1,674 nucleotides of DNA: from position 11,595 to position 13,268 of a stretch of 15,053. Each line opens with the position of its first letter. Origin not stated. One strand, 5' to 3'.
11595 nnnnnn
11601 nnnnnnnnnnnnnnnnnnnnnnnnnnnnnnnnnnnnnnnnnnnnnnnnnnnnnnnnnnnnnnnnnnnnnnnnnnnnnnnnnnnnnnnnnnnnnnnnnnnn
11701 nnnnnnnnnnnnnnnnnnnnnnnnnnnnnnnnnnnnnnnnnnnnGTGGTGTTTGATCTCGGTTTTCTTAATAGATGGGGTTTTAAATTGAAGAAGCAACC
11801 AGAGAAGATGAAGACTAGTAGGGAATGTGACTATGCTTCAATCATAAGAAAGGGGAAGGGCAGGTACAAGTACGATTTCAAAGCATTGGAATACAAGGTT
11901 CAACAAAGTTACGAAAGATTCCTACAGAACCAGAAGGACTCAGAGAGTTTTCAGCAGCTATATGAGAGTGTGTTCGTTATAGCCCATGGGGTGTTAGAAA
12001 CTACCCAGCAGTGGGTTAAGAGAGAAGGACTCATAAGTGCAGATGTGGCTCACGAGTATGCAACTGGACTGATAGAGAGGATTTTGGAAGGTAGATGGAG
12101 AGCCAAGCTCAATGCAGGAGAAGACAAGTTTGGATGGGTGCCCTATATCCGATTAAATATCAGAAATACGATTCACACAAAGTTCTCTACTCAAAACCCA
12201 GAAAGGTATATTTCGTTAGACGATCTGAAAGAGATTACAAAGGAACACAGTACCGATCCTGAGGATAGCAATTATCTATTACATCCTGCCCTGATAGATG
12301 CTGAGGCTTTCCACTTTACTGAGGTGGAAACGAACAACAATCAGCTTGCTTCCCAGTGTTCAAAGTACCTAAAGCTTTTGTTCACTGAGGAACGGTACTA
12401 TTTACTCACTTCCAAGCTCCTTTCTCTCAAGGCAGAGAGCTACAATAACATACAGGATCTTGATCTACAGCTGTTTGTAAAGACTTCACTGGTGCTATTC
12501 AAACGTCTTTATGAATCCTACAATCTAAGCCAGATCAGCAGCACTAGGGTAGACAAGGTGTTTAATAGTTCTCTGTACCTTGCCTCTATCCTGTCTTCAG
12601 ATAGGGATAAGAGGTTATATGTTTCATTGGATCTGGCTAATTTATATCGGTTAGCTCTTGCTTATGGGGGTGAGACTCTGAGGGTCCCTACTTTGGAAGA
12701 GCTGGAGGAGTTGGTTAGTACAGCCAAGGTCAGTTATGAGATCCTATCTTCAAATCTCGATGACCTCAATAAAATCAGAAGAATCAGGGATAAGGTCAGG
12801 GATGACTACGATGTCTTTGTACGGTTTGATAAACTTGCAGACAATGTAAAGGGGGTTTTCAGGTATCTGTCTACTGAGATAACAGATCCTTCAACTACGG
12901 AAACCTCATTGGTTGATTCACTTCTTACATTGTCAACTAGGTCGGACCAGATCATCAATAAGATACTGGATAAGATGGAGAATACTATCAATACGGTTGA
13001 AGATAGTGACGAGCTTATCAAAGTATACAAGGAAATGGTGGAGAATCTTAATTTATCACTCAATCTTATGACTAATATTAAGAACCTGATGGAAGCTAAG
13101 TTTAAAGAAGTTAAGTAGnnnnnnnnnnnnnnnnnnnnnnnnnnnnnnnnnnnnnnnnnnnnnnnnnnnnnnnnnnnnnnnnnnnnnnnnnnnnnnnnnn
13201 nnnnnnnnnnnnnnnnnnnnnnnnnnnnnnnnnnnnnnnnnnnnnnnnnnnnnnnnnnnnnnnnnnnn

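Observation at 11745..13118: Candidate highly divergent phage sigma factor opening the rightward operon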

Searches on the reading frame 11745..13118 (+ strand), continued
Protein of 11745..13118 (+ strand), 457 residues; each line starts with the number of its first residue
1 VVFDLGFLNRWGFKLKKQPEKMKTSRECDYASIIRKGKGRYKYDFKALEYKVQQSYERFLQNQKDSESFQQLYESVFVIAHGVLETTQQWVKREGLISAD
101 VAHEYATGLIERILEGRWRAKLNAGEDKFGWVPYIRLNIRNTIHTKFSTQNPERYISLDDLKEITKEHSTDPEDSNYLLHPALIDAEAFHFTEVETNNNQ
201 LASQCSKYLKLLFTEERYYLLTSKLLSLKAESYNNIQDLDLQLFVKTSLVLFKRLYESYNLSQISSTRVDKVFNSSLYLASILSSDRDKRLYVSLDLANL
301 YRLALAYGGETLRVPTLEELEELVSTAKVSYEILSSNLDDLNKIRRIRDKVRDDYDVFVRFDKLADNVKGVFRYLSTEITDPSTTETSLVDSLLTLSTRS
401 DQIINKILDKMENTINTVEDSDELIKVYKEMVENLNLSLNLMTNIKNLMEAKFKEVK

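Call 98: find_encoding_contigs(protein=P0012, flank=10000, max_places=1)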
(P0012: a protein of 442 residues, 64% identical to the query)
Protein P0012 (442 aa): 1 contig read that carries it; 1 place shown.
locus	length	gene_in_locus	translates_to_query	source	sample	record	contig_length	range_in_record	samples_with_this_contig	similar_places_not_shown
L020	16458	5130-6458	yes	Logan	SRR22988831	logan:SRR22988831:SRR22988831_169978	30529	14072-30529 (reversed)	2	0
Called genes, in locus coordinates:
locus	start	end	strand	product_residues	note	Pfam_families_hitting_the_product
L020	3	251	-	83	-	?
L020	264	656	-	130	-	-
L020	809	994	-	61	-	-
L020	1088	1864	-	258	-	-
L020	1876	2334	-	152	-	-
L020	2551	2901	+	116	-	-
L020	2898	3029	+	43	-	-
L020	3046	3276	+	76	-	-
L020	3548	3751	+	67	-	-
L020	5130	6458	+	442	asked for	-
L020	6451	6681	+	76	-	-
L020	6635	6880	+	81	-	-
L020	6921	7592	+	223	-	-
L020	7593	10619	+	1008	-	PF14890:Intein_splicing, PF14528:LAGLIDADG_3 (weak), PF27249:MJ0330_N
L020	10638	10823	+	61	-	-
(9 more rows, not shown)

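Call 102: search_protein_families(library=pfam, proteins=[P0084, P0253, P0075, P0081, P0107, P0091, P0067, P0095], max_evalue=0.01)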
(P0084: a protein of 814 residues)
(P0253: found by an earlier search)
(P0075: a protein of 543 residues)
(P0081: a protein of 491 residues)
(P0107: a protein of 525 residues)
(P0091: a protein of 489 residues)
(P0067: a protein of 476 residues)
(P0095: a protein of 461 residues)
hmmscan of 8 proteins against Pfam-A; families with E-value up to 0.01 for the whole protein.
P0084 (814 aa): 0 families

P0253 (825 aa): 0 families

P0075 (543 aa): 0 families

P0081 (491 aa): 0 families

P0107 (525 aa): 0 families

P0091 (489 aa): 0 families

P0067 (476 aa): 0 families

P0095 (461 aa): 0 families

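Call 110: list_cluster_members(proteins=[P0091, P0092, P0093, P0094, P0097, P0099, P0102, P0105, P0114, P0117])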
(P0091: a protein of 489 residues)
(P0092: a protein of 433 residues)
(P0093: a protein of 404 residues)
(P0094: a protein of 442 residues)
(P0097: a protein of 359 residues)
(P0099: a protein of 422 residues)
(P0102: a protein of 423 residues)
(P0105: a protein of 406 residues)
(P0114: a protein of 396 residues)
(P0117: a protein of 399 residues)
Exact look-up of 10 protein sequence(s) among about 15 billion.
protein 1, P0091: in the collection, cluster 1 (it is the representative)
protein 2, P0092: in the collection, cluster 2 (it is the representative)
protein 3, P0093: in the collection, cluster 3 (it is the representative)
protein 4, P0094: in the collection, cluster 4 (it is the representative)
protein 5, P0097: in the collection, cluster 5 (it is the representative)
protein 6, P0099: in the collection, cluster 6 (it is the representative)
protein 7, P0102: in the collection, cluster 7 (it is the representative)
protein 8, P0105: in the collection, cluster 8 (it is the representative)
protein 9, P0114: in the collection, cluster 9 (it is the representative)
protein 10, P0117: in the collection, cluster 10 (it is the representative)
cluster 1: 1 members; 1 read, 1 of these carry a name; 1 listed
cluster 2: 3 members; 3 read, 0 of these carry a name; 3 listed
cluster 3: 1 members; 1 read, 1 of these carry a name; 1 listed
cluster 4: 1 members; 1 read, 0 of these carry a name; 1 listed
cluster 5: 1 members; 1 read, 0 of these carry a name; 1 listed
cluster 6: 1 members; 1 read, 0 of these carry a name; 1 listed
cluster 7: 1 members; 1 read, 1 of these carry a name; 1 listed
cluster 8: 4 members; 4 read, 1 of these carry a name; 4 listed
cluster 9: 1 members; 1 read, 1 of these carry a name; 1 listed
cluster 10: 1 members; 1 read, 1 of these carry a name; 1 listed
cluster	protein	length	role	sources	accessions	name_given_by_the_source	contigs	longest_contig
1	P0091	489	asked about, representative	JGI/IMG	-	hypothetical protein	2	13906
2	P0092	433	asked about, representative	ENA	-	-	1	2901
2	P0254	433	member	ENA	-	-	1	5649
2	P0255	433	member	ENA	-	-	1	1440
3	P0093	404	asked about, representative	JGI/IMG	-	hypothetical protein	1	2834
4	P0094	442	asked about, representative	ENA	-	-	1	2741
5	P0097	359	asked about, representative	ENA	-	-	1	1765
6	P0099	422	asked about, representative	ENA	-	-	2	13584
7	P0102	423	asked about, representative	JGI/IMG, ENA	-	hypothetical protein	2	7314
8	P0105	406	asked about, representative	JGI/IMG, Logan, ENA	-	-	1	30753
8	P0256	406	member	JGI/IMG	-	hypothetical protein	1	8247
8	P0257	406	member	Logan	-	-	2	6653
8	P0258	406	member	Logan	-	-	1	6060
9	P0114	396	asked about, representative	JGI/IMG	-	hypothetical protein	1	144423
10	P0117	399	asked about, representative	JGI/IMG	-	hypothetical protein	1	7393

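Call 111: find_encoding_contigs(protein=P0114, flank=10000, max_places=1)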
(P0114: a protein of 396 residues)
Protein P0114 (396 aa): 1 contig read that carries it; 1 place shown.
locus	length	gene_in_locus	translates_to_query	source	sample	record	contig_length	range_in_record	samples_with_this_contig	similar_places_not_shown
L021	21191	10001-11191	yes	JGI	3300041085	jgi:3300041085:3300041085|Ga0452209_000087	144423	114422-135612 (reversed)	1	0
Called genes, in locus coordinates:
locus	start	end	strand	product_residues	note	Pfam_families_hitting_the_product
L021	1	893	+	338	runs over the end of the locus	PF11805:DUF3326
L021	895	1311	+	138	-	-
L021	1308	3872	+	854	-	PF02867:Ribonuc_red_lgC, PF12637:TSCPD (faint)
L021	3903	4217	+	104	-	PF00166:Cpn10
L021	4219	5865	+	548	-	PF00118:Cpn60_TCP1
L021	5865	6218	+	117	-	-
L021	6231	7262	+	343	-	PF00149:Metallophos, PF12850:Metallophos_2 (weak)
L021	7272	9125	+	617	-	-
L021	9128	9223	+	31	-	-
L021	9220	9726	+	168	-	-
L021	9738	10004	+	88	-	-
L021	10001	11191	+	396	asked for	-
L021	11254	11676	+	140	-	-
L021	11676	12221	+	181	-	PF02661:Fic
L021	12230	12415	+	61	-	-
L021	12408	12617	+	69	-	-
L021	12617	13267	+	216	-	PF01973:MptE-like (faint)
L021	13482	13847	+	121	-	PF10686:YAcAr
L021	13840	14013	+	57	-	-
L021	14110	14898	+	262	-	-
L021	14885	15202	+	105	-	-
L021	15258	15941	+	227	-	-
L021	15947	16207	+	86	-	-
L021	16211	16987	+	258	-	-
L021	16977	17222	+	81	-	-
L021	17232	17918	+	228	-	-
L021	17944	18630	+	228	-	-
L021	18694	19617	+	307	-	-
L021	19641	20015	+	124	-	-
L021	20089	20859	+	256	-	-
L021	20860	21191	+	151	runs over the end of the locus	-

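Call 112: find_encoding_contigs(protein=P0075, flank=10000, max_places=1)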
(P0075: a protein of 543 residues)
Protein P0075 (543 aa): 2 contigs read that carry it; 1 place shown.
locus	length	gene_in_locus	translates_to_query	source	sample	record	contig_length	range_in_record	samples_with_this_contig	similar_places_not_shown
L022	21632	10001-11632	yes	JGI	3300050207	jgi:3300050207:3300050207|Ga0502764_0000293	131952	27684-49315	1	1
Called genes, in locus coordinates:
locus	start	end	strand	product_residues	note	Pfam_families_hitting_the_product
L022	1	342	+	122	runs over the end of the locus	-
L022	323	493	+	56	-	-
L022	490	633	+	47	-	-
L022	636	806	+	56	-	-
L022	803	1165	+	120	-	-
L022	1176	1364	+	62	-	-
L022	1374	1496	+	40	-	-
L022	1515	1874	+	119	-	-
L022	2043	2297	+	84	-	-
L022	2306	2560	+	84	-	-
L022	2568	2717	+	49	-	-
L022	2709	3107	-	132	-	-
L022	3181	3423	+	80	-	-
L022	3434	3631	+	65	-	-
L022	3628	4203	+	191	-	-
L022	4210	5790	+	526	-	PF00004:AAA, PF07728:AAA_5 (weak), PF22667:Lon_lid, PF05362:Lon_C, PF13541:ChlI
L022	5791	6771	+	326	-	PF00149:Metallophos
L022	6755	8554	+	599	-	PF13476:AAA_23 (weak)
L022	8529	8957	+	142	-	PF01844:HNH (faint)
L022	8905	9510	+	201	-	-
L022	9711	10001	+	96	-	PF00166:Cpn10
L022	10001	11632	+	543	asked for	-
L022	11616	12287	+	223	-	-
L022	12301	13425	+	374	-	-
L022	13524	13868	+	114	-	PF08761:dUTPase_2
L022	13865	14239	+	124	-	-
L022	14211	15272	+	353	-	PF00154:RecA_N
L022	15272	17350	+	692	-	PF04851:ResIII, PF00176:SNF2-rel_dom, PF00271:Helicase_C (weak)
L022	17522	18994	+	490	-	PF04851:ResIII, PF00270:DEAD, PF00271:Helicase_C (faint)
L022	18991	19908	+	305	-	-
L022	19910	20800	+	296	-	PF02739:5_3_exonuc_N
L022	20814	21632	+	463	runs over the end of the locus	PF03796:DnaB_C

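Call 113: search_protein_families(library=pfam, proteins=[L022:9711-10001:+, L021:9738-10004:+, L008:9738-10004:+, L016:5051-5302:+, L017:7451-7717:+, L022:8905-9510:+, L021:9220-9726:+, L008:9188-9790:+, L022:11616-12287:+, L022:12301-13425:+], max_evalue=1)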
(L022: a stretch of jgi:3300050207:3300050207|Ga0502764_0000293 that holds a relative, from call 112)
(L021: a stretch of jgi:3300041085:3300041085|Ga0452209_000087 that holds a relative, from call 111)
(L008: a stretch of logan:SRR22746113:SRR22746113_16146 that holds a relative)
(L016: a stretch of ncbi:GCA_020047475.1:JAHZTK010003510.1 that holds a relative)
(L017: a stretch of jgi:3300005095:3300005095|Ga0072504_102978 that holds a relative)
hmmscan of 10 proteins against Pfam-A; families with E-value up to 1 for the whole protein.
L022:9711-10001:+ (96 aa): 1 family
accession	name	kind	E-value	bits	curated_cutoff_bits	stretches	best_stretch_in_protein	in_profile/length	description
PF00166.26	Cpn10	-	8.4e-27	93.5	21.1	1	2-91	2-92/93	Chaperonin 10 Kd subunit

L021:9738-10004:+ (88 aa): 0 families

L008:9738-10004:+ (88 aa): 0 families

L016:5051-5302:+ (83 aa): 1 family
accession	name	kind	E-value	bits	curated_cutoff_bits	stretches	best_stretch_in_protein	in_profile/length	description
PF16318.11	DUF4957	-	0.2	11.9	30.8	1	38-66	72-99/142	Domain of unknown function (DUF4957)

L017:7451-7717:+ (88 aa): 0 families

L022:8905-9510:+ (201 aa): 0 families

L021:9220-9726:+ (168 aa): 1 family
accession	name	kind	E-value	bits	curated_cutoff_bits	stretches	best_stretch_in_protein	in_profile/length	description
PF20904.2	ExsD_M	-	0.1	13.1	27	1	52-74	7-29/66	Antiactivator protein ExsD helical hairpin domain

L008:9188-9790:+ (200 aa): 2 families
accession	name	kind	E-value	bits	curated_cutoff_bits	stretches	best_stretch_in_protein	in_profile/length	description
PF04219.17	DUF413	-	0.0012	19.2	25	1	26-71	28-73/90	Protein of unknown function, DUF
PF24486.1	DUF7583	-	0.055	14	27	1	112-161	21-70/100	Domain of unknown function (DUF7583)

L022:11616-12287:+ (223 aa): 0 families

L022:12301-13425:+ (374 aa): 2 families
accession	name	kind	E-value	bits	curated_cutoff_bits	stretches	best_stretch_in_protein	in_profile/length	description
PF21717.2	DTX3L_a-b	-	0.18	12.2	27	0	214-233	29-48/62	DTX3L, alpha/beta domain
PF12455.13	Dynactin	-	0.21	11.2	25.6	1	89-127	163-199/286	Dynein associated protein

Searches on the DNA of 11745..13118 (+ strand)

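Call 120: search_rna_families(sources=[L004, L010, L019, L020, L001], threshold=gathering)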
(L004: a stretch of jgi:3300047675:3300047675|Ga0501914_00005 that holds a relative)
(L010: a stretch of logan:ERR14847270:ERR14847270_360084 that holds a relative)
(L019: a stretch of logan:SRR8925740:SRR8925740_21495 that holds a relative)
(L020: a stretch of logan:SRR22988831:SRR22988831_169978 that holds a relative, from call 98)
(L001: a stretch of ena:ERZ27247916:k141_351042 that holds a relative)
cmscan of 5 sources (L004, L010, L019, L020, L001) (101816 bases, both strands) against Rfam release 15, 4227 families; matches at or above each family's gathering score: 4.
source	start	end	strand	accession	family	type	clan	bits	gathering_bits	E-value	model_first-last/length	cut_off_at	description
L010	7407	7479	-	RF00005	tRNA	Gene; tRNA;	CL00001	74.3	29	3.4e-14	1-71/71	no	tRNA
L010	7327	7399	-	RF00005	tRNA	Gene; tRNA;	CL00001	63.6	29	2.8e-11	1-71/71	no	tRNA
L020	1015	1087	-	RF00005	tRNA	Gene; tRNA;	CL00001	62.8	29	4.8e-11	1-71/71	no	tRNA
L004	21059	21129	-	RF00005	tRNA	Gene; tRNA;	CL00001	46.9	29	1.1e-06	1-71/71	no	tRNA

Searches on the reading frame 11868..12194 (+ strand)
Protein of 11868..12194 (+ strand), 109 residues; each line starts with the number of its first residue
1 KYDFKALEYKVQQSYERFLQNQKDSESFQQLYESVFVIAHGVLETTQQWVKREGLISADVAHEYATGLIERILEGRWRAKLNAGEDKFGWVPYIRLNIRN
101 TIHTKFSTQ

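Call 107: search_solved_structures(query=A7, max_evalue=10, show_alignments=5)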
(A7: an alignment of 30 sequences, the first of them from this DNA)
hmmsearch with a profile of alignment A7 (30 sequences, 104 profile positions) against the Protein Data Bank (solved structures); distinct sequences matched with E-value up to 10: 2.
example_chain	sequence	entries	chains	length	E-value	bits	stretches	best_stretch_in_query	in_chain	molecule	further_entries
7w6k_A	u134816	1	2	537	1.2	12.8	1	71-93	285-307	GmALMT12/QUAC1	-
6w2r_A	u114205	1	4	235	8.5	10.1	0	19-63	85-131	Junction 19 DHR54-DHR79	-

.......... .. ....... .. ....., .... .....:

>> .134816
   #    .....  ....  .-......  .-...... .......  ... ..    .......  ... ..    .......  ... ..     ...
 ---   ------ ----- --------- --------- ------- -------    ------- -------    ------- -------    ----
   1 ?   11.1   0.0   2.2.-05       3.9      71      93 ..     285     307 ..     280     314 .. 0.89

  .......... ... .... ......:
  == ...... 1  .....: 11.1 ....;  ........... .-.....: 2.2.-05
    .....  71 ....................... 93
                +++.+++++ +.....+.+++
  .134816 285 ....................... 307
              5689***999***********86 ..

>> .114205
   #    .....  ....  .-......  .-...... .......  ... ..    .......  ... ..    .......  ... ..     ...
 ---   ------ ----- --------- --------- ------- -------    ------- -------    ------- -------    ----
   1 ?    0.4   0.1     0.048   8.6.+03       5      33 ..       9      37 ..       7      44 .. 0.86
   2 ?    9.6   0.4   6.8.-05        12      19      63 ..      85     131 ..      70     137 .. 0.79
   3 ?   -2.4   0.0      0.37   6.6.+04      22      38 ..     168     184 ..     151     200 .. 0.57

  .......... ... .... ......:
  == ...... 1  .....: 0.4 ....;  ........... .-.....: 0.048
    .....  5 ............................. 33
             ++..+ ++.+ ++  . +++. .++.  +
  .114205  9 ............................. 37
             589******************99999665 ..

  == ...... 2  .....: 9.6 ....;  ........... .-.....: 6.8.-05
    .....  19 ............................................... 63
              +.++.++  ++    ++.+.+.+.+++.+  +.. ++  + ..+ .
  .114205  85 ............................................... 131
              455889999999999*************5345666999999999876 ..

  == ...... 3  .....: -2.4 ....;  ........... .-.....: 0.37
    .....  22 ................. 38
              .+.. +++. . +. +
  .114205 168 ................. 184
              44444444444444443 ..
